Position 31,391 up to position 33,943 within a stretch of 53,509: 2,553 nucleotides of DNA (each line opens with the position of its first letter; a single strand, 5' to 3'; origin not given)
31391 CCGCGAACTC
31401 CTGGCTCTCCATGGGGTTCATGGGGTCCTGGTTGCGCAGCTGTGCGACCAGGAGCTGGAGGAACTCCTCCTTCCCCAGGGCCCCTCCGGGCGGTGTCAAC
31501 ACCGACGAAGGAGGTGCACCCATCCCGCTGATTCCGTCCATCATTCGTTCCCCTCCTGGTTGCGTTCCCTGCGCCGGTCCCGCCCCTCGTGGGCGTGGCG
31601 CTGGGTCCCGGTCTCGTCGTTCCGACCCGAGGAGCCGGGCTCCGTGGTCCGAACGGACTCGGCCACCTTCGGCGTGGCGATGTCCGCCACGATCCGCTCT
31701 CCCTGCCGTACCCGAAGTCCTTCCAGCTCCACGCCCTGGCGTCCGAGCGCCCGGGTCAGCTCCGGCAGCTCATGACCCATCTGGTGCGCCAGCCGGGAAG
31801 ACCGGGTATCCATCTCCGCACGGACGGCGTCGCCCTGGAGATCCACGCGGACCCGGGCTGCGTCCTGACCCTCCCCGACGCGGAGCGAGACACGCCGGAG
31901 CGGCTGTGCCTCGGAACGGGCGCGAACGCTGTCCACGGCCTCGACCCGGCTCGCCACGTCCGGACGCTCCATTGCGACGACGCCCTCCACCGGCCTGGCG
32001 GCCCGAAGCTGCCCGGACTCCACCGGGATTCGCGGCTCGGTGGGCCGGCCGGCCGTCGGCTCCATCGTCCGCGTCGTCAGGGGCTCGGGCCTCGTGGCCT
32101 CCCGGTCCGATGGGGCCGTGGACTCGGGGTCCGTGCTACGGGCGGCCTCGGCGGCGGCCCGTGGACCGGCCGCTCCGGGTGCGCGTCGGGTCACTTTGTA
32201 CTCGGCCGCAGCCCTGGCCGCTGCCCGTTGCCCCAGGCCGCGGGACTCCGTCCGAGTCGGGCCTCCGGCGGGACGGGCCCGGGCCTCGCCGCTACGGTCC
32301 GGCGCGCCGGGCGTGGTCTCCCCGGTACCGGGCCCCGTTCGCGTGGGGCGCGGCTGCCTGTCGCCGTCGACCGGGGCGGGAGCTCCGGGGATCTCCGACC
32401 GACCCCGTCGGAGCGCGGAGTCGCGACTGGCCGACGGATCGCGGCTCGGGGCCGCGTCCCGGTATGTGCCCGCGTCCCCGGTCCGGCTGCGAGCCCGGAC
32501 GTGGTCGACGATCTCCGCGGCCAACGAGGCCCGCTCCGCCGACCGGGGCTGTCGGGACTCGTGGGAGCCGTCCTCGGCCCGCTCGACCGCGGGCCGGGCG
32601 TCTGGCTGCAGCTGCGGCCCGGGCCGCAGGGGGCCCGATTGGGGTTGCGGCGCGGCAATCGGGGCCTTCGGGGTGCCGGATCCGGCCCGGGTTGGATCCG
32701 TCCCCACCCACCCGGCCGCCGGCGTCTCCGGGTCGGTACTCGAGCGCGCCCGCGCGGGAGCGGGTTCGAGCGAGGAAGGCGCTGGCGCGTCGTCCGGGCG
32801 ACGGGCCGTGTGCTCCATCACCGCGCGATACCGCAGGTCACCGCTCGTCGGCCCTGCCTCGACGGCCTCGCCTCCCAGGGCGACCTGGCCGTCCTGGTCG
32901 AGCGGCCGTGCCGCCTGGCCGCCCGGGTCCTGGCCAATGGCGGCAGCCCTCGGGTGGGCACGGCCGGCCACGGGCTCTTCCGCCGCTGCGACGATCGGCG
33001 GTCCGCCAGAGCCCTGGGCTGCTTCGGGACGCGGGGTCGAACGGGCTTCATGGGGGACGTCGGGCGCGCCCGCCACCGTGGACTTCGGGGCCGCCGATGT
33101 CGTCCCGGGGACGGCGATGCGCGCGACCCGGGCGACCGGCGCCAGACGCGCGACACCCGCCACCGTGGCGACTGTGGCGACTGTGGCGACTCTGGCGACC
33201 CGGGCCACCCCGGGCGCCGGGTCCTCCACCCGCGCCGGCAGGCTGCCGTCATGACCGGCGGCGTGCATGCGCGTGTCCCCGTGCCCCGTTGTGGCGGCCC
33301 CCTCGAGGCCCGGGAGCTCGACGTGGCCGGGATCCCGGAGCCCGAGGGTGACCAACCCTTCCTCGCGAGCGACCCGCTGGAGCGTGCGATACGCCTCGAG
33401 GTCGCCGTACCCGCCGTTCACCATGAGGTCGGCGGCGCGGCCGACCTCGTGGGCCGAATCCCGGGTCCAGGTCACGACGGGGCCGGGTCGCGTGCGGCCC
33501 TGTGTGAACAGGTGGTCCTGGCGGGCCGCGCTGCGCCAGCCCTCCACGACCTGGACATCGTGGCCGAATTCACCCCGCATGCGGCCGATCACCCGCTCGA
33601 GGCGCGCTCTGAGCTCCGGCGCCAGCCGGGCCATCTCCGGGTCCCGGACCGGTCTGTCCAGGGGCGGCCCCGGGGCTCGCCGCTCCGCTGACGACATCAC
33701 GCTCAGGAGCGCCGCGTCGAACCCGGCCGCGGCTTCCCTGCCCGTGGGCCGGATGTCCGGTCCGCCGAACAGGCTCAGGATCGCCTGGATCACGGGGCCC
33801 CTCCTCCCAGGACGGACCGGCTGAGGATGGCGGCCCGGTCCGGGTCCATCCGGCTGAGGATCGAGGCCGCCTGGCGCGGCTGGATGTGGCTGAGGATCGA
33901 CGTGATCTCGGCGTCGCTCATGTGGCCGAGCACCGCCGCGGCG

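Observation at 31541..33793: FliK-like hook-length protein carries an N-terminal M15/LAS zinc peptidoglycan-peptidase domain, while FlgJ is reduced to its rod-binding domain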

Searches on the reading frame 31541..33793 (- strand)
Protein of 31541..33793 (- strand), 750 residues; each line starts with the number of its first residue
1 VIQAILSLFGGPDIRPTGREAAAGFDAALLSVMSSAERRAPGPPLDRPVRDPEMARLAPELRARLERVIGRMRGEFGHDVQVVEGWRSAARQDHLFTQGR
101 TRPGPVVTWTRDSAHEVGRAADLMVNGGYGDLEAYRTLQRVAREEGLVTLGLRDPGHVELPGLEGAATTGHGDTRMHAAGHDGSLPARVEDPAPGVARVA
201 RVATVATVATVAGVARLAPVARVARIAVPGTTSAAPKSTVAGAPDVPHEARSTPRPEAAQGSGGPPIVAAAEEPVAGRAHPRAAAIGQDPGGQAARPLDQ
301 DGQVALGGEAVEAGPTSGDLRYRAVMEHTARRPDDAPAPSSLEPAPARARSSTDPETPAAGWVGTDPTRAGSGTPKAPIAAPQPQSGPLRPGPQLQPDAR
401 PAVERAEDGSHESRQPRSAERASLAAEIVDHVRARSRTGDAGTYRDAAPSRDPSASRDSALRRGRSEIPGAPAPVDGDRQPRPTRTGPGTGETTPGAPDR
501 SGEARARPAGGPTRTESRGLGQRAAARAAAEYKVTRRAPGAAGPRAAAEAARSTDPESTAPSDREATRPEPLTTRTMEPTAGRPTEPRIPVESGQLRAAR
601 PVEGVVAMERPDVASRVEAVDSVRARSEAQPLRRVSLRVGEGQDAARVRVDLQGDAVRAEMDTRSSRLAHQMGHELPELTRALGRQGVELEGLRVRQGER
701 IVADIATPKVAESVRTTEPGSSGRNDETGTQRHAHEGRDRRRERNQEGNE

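Call 3: search_protein_families(library=pfam, proteins=[window:31541-33793:-], max_evalue=1)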
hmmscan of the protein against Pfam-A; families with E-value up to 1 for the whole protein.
window:31541-33793:- (750 aa): 2 families
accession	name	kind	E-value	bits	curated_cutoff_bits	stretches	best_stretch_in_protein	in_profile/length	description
PF02120.21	Flg_hook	-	0.00021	21.5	29.8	1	648-699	29-80/85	Flagellar hook-length control protein FliK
PF02557.22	VanY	-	0.083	13.1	25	1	75-125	21-76/132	D-alanyl-D-alanine carboxypeptidase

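Call 4: search_protein_families(library=ncbifam, proteins=[window:31541-33793:-], max_evalue=1)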
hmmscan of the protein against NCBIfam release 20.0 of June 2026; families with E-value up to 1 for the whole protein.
window:31541-33793:- (750 aa): 1 family
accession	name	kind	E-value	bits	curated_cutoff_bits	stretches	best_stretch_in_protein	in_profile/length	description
NF000380.1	vanXY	equivalog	0.28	10.7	250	1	57-131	32-109/179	D,D-carboxypeptidase/D,D-dipeptidase VanXY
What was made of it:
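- On LAS / MEROPS M15 zinc peptidases (VanY-like, L-Ala-D-Glu endopeptidase type): NCBIfam gives only vanXY at 10.7 bits against 250 (call 4).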

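Call 21: search_protein_families(library=pfam, alignment_id=A2, max_evalue=0.01)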
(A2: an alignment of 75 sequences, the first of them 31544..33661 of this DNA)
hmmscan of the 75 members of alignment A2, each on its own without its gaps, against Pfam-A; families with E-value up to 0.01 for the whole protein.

A. member 1, window:31544-33661:- (706 aa): 1 family
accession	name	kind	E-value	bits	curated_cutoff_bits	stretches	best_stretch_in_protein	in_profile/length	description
PF02120.21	Flg_hook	-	0.0002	21.6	29.8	1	604-655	29-80/85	Flagellar hook-length control protein FliK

B. families by the number of members that match (of 75 scanned): 5 families
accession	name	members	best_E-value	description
PF02120.21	Flg_hook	65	4.8e-10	Flagellar hook-length control protein FliK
PF02557.22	VanY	20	0.00012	D-alanyl-D-alanine carboxypeptidase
PF08291.16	Peptidase_M15_3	14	2.6e-05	Peptidase M15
PF05951.18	Peptidase_M15_2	6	3.1e-05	Bacterial protein of unknown function (DUF882)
PF19690.4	DUF6191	1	0.0013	Family of unknown function (DUF6191)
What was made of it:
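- On LAS / MEROPS M15 zinc peptidases (VanY-like, L-Ala-D-Glu endopeptidase type): Some orthologues do better (best E 2.6e-5; call 21).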

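Call 33: find_homologous_proteins(query=window:31544-33793:-, max_evalue=1e-10)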
Query window:31544-33793:- (750 aa): 313 proteins with E <= 1e-10 among 8000 candidates; the best 120 are listed.
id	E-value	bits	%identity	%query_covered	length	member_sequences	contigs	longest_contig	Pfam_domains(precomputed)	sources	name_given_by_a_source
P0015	0.0e+0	1570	100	100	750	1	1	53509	-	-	-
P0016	3.1e-70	256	52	23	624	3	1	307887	PF02120.22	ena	-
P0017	1.6e-51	194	65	17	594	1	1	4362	PF02120.22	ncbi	-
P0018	2.5e-49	187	61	17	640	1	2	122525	-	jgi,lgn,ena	-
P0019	3.0e-47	180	54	24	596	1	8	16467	-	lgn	-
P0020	4.0e-46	176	53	27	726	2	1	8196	PF02120.22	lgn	-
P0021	5.6e-46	176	53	24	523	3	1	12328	-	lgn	-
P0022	6.9e-46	176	61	18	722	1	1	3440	PF02120.22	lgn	-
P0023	8.0e-45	172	47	25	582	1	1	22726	-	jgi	jgi:uncharacterized protein YcbK (DUF882 family)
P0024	1.5e-44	171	57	23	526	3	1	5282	PF02120.22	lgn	-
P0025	5.0e-44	169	53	23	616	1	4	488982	PF02120.22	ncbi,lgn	-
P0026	7.5e-44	169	66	14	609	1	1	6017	PF02120.22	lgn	-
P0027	1.1e-43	168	46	32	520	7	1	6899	PF02120.22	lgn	-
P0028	1.1e-43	168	51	27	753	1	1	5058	-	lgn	-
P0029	1.1e-43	168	54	22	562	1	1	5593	PF02120.22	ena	-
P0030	1.3e-43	168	52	25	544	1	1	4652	PF02120.22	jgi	jgi:hypothetical protein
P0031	1.3e-43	168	64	14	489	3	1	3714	PF02120.22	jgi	jgi:hypothetical protein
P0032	3.0e-43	167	68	14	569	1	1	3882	PF02120.22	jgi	jgi:hypothetical protein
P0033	3.1e-43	167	51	23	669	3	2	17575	PF02120.22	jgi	jgi:hypothetical protein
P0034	3.2e-43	167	43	33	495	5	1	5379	PF02120.22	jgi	jgi:hypothetical protein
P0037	8.5e-43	165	47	28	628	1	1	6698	PF02120.22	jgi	jgi:peptidoglycan L-alanyl-D-glutamate endopeptidase CwlK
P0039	1.4e-42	165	58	16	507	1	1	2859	PF02120.22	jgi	jgi:hypothetical protein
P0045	8.0e-42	162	47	33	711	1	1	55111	PF02120.22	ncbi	-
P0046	8.3e-42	162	53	22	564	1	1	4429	PF02120.22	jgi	jgi:hypothetical protein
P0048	1.4e-41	161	48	24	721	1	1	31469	PF02120.22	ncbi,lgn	-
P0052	2.5e-41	161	49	25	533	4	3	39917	PF02120.22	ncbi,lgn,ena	-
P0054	4.5e-41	160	48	22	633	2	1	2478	PF02120.22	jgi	-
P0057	6.5e-41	159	65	14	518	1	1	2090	PF02120.22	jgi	jgi:hypothetical protein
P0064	2.0e-40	158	60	18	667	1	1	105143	PF02120.22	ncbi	-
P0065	2.4e-40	157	64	14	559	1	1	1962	PF02120.22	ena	-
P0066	2.4e-40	157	55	21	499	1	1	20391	PF02120.22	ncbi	ncbi:MAG TPA: M15 family metallopeptidase [Longimicrobiales bacterium]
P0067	2.5e-40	157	58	17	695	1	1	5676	PF02120.22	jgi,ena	-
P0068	3.0e-40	157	66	15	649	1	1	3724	PF02120.22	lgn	-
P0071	4.4e-40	156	53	23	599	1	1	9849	PF02120.22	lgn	-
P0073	5.4e-40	156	50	25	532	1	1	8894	PF02120.22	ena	-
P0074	5.8e-40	156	55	22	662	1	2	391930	PF02120.22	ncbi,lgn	-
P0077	9.1e-40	155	65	15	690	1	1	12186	PF02120.22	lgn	-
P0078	9.6e-40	155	59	15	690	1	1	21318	PF02120.22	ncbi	-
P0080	1.1e-39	155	51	26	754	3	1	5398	PF02120.22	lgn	-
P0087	3.0e-39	154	47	23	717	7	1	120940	-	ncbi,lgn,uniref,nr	ncbi:M15 family metallopeptidase [Gemmatimonas sp.]|uniref:M15 family metallopeptidase n=1 Tax=Gemma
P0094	6.3e-39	153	67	14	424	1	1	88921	PF02120.22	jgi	-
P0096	8.9e-39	152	54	22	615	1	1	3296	PF02120.22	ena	-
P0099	1.3e-38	152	53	23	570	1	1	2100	PF02120.22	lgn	-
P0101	1.4e-38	151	64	15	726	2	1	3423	PF02120.22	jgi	jgi:hypothetical protein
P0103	1.6e-38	151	54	26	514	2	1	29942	PF02120.22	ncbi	-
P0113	3.4e-38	150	58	21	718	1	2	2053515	-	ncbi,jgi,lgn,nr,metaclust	ncbi:MAG: M15 family metallopeptidase [Gemmatimonadetes bacterium]|nr:M15 family metallopeptidase [G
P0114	3.8e-38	150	61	14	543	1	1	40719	PF02120.22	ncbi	ncbi:MAG: hypothetical protein ABJE47_09060 [bacterium]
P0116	5.8e-38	149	59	15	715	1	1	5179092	-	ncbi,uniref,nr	ncbi:M15 family metallopeptidase [Gemmatimonas groenlandica]|uniref:M15 family metallopeptidase n=1 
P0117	6.1e-38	149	40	11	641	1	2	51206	PF02120.22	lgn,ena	-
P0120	7.2e-38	149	65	14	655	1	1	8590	PF02120.22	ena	-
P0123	9.1e-38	149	60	14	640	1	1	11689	PF02120.22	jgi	jgi:hypothetical protein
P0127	1.2e-37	148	66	15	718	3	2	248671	PF02120.22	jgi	jgi:hypothetical protein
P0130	1.4e-37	148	47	26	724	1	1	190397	PF02120.22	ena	-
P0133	1.4e-37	148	62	14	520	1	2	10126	PF02120.22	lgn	-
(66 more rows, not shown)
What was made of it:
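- On FliK / T3S4 hook-length control proteins: However, 65/75 orthologous ORFs match at E<=0.01 (best 4.8e-10; call 21), and many database orthologues carry a precomputed PF02120 (call 33).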

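Call 59: predict_structure(alignment_id=A4)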
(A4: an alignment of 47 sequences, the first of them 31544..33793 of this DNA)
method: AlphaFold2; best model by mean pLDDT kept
length: 750 residues; sequences in the alignment: 47
mean_pLDDT: 58.1   pTM: 0.39
mean pLDDT of the five models: 58.1, 55.3, 54.8, 52.3, 52.1
residues with pLDDT >= 90: 121; 70-90: 91; 50-70: 151; < 50: 387
segments of 3 or more residues with pLDDT < 50: 10-17, 165-235, 237-239, 241-243, 248-251, 254-264, 277-289, 291-295, 304-337, 340-342, 347-354, 359-373, 391-394, 396-400, 405-417, 438-452, 454-468, 477-493, 495-497, 499-507, 509-543, 545-553, 562-564, 574-576, 590-609, 710-742, 745-750
pLDDT, mean of each block of 10 residues (from residue 1): 60 50 67 58 74 86 98 98 92 85 66 92 94 96 96 91 53 34 37 43 36 38 35 43 48 46 50 51 45 49 43 37 43 49 47 46 43 49 54 47 45 45 71 56 42 42 44 51 44 48 46 42 37 40 44 50 49 49 51 35 34 66 74 88 91 91 93 89 89 93 79 43 41 41 44
secondary structure, 60 per line:
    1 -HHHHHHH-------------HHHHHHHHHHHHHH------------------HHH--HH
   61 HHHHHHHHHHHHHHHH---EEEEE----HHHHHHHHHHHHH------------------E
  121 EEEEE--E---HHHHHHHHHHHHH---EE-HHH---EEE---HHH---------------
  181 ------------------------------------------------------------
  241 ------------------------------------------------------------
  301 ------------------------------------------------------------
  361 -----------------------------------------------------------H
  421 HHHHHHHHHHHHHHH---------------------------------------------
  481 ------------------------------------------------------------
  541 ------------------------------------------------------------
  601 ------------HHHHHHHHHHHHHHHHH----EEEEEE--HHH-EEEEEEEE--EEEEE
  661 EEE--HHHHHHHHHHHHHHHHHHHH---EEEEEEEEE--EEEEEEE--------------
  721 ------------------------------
elements in order (helices of 4 or more, strands of 3 or more residues): H2-8 H22-35 H59-76 E80-84 H89-101 E120-125 H132-144 E157-159 H420-435 H613-629 E634-639 E646-653 E656-663 H666-685 E689-697 E700-706
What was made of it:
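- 33110..33208 (-): (V-A-x)11 triplet repeat (aa 196-228), function unknown. No confident predicted structure (call 59).
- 31964..33307 (-): Long Ala/Pro/Arg/Gly-rich, mostly disordered linker (aa 163-610, includes the V-A-x repeat); presumed ruler segment. AF2 confidence is low (block mean pLDDT about 34-56) through most of 165-610, apart from one short helix at 420-435 (pLDDT ~71) (call 59).
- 31676..31963 (-): FliK C-terminal T3S4 (substrate-specificity switch) domain, aa 611-706. AF2 pLDDT 88-93, α-β-β-β-α-β-β topology (call 59).
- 31544..31675 (-): Basic, disordered C-terminal tail (aa 707-750). AF2 pLDDT <50 (call 59).
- On FliK / T3S4 hook-length control proteins: AF2 confidence is low through most of aa 165-610, apart from one short helix (call 59).
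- No cell-wall-binding module accompanies the domain (calls 3, 59).
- Tried and rejected: The (V-A-x)n repeat formally fits the hexapeptide-repeat pattern, but it is too short for a β-helix and AF2 gives it no structure (call 59).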

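Call 61: fold_search(model_id=the predicted structure, library=pdb)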
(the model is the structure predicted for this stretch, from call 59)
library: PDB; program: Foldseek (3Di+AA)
matches with E <= 10: 871; with E <= 0.001: 3
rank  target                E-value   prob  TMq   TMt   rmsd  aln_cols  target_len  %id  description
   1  8q2g                  9.9e-05  1.00  0.12  0.62   3.5       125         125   22  X-ray structure of LysECD7 endolysin against Gram-negative bacteria (released 2024-07-31)
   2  5opz_A                1.3e-04  1.00  0.12  0.56   3.8       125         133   24  Crystal structure of Serratia marcescens L-Ala D-Glu endopeptidase ChiX (released 2018-01-17)
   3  23ri_MODEL_1_A        6.6e-04  1.00  0.10  0.42   6.9       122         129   20  l-alanoyl-d-glutamate peptidase bacteriophage RB49 comlpex with Zn2+ (released 2026-02-25)
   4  2mxz_MODEL_1_A        2.3e-03  1.00  0.11  0.48   6.0       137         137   24  Bacteriophage T5 l-alanoyl-d-glutamate peptidase comlpex with Zn2+ (Endo T5-ZN2+) (released 2015-02-11)
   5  2rrl_MODEL_1_A        1.1e-02  0.98  0.09  0.33  31.6       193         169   16  Solution structure of the C-terminal domain of the FliK (released 2011-05-18)
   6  5cuk                  9.8e-02  0.95  0.09  0.51   6.1        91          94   21  Crystal structure of the PscP SS domain (released 2015-12-02)
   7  5xxr_B                1.9e-01  0.54  0.07  0.34   9.9        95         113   10  Crystal structure of selenomethionine labelled RIBT from Bacillus subtilis (released 2018-01-03)
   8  3fix_B                2.0e-01  0.63  0.08  0.28   6.5        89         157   13  Crystal structure of a putative n-acetyltransferase (ta0374) from thermoplasma acidophilum (released 2009-01-13)
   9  5xxs_A                2.1e-01  0.57  0.07  0.34   9.9        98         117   12  Crystal structure of native ribT from Bacillus subtilis (released 2018-01-03)
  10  1y9w_A                2.2e-01  0.51  0.07  0.29  16.1       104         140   12  Structural Genomics, 1.9A crystal structure of an acetyltransferase from Bacillus cereus ATCC 14579 (released 2005-02-01)
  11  5mmd_E                2.5e-01  0.69  0.06  0.17   5.8        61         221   18  TMB-1. Structural insights into TMB-1 and the role of residue 119 and 228 in substrate and inhibitor binding (released 2017-03-29)
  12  4wd6_B                2.7e-01  0.84  0.06  0.20   3.6        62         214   11  Crystal Structure of DIM-1 metallo-beta-lactamase (released 2014-09-17)
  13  6ljb                  2.7e-01  0.57  0.05  0.12   6.2        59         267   14  Crystal Structure of ASFV pS273R protease (released 2020-02-26)
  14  6lj9_A                3.2e-01  0.35  0.05  0.11   7.0        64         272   16  Crystal Structure of Se-Met ASFV pS273R protease (released 2020-02-26)
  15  9gnv_A                3.4e-01  0.25  0.06  0.21   9.1        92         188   12  Human SENP5 in complex with SUMO1 (released 2025-06-25)
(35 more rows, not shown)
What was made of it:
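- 31676..31963 (-): Foldseek 2rrl FliK C-terminus probability 0.98 and 5cuk PscP switch domain probability 0.95 (call 61).
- On FliK / T3S4 hook-length control proteins: The AF2 domain (pLDDT 88-93) matches the FliK C-terminus 2rrl (probability 0.98, E 0.011) and the PscP switch domain 5cuk (probability 0.95) (call 61).
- Closest known: FliK. Same: It has a C-terminal T3S4/Flg_hook domain, by sequence profile and by structure (calls 21, 61).
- Tried and rejected: The FliK assignment therefore rests on Pfam matches in orthologues and on the fold match (calls 21, 61).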

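Call 67: list_cluster_members(proteins=[P0116, P0087, P0113, P0066])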
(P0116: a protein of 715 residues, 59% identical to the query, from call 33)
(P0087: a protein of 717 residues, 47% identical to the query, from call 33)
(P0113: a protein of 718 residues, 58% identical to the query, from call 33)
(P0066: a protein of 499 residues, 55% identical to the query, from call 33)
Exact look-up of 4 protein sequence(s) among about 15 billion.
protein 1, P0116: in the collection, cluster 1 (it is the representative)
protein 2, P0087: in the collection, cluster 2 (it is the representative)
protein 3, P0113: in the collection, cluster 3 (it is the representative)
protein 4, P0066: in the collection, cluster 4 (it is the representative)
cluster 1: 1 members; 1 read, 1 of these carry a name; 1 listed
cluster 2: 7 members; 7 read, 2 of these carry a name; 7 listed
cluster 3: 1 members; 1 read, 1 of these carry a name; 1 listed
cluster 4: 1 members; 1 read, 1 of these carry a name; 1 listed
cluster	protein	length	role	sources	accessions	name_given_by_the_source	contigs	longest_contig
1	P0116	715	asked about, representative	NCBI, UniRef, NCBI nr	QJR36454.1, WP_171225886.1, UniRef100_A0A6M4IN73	M15 family metallopeptidase [Gemmatimonas groenlandica] | M15 family metallopeptidase n=1 Tax=Gemmatimonas groenlandica TaxID=2732249 ...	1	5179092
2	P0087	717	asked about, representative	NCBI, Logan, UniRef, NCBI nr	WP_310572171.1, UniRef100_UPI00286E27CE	M15 family metallopeptidase [Gemmatimonas sp.] | M15 family metallopeptidase n=1 Tax=Gemmatimonas sp. TaxID=1962908 RepID=UPI00286E27CE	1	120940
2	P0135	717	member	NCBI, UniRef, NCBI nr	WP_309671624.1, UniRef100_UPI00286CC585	M15 family metallopeptidase [Gemmatimonas sp.] | M15 family metallopeptidase n=1 Tax=Gemmatimonas sp. TaxID=1962908 RepID=UPI00286CC585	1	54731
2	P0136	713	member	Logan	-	-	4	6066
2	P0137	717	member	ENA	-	-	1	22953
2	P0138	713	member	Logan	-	-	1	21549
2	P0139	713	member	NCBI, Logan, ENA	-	-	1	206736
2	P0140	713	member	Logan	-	-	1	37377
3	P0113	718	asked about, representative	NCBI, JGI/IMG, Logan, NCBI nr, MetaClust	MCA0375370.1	MAG: M15 family metallopeptidase [Gemmatimonadetes bacterium] | M15 family metallopeptidase [Gemmatimonadota bacterium] | \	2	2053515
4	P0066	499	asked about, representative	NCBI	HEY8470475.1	MAG TPA: M15 family metallopeptidase [Longimicrobiales bacterium]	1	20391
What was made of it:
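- More than 313 database proteins of 420-760 aa have the same architecture, including one from the complete genome of cultured Gemmatimonas groenlandica (calls 33, 67).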
